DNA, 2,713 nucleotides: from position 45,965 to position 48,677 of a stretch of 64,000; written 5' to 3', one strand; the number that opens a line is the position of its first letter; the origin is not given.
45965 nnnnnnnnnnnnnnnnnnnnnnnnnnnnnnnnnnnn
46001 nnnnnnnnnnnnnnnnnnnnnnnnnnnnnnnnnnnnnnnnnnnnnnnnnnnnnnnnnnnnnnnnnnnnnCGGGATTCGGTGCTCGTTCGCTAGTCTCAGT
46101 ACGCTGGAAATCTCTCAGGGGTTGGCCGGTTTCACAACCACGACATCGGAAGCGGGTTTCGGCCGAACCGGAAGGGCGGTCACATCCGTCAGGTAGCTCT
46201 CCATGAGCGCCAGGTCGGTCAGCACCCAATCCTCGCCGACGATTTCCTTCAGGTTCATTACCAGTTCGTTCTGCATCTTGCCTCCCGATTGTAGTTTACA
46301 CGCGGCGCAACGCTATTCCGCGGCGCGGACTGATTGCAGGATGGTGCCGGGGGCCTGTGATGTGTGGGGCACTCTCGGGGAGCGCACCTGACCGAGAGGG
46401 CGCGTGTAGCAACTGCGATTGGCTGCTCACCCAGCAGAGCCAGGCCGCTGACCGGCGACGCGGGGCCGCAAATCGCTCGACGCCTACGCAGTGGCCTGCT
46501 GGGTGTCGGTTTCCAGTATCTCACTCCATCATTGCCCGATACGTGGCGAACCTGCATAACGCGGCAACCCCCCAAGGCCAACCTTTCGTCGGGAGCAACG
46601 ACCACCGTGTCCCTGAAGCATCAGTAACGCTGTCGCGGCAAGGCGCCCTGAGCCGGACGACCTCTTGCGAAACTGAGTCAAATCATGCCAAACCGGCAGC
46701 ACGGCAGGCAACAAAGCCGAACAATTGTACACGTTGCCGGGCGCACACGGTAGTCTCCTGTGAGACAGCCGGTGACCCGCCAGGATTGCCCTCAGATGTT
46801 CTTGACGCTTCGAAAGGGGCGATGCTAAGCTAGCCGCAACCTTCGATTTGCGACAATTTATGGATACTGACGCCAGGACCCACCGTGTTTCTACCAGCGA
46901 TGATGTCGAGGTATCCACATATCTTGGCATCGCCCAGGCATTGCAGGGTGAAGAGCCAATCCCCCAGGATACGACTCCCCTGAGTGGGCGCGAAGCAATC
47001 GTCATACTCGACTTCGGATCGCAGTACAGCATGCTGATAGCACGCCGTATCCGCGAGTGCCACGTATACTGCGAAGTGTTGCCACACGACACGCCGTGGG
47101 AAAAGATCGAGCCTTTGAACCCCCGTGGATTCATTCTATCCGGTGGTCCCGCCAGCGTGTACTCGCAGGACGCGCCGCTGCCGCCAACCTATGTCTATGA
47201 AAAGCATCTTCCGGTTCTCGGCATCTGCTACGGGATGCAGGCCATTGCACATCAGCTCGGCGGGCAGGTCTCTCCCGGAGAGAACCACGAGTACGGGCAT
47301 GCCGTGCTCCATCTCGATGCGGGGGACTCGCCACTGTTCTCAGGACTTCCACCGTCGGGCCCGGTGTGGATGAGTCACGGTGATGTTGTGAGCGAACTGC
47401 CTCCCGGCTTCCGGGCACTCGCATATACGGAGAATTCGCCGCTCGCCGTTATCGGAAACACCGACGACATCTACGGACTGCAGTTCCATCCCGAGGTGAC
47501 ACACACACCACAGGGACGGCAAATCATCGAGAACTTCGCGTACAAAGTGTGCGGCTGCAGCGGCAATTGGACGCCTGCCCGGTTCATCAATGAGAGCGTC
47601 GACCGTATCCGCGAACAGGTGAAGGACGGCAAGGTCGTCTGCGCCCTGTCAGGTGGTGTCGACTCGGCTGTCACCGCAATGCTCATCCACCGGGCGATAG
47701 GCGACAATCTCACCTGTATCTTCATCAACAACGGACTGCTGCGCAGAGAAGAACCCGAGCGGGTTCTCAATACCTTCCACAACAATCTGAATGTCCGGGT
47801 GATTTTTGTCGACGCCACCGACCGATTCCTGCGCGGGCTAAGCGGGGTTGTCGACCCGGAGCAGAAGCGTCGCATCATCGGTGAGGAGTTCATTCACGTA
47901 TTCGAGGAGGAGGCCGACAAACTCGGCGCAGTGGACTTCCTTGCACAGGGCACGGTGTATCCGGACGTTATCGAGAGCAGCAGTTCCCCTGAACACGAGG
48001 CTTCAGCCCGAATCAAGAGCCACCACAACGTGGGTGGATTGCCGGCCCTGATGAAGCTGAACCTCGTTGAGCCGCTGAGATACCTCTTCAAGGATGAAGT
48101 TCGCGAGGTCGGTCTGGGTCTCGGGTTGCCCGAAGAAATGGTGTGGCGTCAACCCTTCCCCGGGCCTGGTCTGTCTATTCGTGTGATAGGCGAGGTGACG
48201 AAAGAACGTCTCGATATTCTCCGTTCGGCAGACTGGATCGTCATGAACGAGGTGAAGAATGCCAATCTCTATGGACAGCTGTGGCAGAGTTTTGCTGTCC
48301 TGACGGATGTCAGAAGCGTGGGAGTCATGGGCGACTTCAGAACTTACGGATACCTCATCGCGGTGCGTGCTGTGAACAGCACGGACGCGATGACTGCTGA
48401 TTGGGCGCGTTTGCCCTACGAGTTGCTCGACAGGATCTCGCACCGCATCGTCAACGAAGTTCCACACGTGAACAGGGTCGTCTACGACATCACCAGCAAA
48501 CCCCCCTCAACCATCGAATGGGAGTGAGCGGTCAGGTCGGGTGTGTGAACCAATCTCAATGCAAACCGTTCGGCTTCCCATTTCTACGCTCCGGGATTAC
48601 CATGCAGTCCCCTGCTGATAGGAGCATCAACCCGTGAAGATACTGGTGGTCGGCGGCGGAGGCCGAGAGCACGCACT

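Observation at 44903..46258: Third GlcD-like paralog carries a single in-frame TGA in place of a conserved Gln codon, with the reading frame otherwise intact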

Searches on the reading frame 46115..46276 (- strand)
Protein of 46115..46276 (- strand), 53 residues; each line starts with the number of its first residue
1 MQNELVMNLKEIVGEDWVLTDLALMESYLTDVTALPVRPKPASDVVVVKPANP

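Call 17: find_encoding_contigs(protein=window:46115-46276:-, flank=6000, max_places=10)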
Protein window:46115-46276:- (53 aa): 1 contig read that carries it; 1 place shown.
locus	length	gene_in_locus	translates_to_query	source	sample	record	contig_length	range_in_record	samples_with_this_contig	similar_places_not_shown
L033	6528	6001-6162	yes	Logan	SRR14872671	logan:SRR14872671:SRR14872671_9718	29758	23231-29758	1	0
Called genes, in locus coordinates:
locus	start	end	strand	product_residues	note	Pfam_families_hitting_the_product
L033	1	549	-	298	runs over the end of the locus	PF01259:SAICAR_synt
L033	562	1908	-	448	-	PF00206:Lyase_1, PF10397:ADSL_C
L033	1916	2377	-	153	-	PF00731:AIRC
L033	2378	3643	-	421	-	PF02844:GARS_N, PF01071:GARS_A, PF02786:CPSase_L_D2 (weak), PF02222:ATP-grasp (weak), PF02843:GARS_C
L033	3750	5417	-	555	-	PF00117:GATase, PF07722:Peptidase_C26 (faint), PF02540:NAD_synthase (faint), PF00958:GMP_synt_C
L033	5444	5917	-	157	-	-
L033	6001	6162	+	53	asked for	-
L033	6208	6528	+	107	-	?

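Call 32: list_cluster_members(proteins=[P0001, P0002, P0003, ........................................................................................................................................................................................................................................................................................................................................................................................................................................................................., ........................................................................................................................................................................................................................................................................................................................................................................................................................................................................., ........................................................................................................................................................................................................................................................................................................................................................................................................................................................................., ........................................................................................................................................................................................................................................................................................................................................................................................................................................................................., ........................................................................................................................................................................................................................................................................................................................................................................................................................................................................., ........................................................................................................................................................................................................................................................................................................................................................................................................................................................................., window:46115-46276:-])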
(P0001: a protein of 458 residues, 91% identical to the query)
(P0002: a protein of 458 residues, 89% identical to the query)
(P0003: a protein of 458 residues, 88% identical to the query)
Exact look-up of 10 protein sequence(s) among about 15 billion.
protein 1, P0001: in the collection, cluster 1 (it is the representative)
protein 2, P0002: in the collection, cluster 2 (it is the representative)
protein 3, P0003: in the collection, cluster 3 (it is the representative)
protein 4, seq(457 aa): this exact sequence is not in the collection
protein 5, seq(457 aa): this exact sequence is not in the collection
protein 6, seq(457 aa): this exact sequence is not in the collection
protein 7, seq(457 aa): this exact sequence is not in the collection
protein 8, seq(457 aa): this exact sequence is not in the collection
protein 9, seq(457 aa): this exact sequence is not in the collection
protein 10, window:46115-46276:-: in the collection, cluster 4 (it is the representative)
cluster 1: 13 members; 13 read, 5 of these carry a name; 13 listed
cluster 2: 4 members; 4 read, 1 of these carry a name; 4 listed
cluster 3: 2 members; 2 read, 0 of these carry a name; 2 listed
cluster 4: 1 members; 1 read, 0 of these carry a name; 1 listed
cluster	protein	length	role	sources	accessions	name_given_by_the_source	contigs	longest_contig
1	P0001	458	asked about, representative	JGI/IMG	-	glycolate oxidase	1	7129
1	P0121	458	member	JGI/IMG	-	glycolate oxidase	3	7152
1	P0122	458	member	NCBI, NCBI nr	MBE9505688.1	MAG: FAD-binding oxidoreductase [Chloroflexi bacterium] | FAD-binding oxidoreductase [Chloroflexota bacterium]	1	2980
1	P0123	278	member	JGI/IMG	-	glycolate oxidase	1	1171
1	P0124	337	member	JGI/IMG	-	glycolate oxidase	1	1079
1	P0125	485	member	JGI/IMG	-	-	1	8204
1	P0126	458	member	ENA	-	-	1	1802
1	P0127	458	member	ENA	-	-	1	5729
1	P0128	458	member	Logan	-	-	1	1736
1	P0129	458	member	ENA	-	-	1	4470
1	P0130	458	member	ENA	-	-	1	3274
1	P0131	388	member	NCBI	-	-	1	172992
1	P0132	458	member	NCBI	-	-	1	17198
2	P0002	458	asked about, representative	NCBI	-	-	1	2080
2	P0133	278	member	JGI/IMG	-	glycolate oxidase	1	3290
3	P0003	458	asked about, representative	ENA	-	-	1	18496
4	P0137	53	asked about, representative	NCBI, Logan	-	-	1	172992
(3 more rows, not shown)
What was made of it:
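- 46115..46276 (-): 53-codon N-terminal fragment ORF left by the nonsense mutation. Called as a separate 53-aa gene in the public collection (P0137) from an NCBI contig of 172,992 nt and from Logan SRR14872671 (calls 17, 32).
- The genome is a metagenome-type assembly (an NCBI contig of 172,992 nt, call 32).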

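Call 33: find_encoding_contigs(protein=P0131, flank=2000, max_places=5)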
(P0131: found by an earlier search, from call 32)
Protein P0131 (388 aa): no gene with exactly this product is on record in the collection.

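Call 42: find_encoding_contigs(protein=P0127, flank=3000, max_places=3)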
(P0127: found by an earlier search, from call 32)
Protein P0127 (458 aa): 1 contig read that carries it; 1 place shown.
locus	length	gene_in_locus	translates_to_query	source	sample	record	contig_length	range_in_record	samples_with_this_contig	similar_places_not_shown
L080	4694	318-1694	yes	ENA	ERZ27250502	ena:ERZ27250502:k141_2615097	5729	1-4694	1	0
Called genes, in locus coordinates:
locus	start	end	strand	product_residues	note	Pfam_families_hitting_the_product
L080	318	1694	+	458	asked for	PF01565:FAD_binding_4, PF02913:FAD-oxidase_C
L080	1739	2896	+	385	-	PF04295:GD_AH_second, PF20629:GD_AH_C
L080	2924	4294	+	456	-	PF01565:FAD_binding_4, PF02913:FAD-oxidase_C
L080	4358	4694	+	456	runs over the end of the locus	PF01565:FAD_binding_4, PF02913:FAD-oxidase_C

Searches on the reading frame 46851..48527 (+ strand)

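Call 22: search_protein_families(library=pfam, proteins=[window:46851-48527:+])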
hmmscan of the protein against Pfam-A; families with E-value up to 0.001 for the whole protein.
window:46851-48527:+ (558 aa): 6 families
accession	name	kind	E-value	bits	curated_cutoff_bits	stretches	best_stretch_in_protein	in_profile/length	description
PF00117.34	GATase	-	3.5e-46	157.7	22.8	1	51-232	1-189/190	Glutamine amidotransferase class-I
PF00958.27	GMP_synt_C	-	1.5e-45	153.6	27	1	467-557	2-92/92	GMP synthase C terminal domain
PF02540.23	NAD_synthase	-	4.8e-07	29.6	21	1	246-321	2-80/242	NAD synthase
PF07722.19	Peptidase_C26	-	4.7e-06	27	20.5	1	116-215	102-219/219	Peptidase C26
PF03054.22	tRNA_Me_trans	-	3.7e-05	23.9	20.6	1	261-294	2-34/202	tRNA methyl transferase HUP domain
PF02568.20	ThiI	-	0.00047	20.2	20.5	1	259-314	3-57/197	Thiamine biosynthesis protein (ThiI)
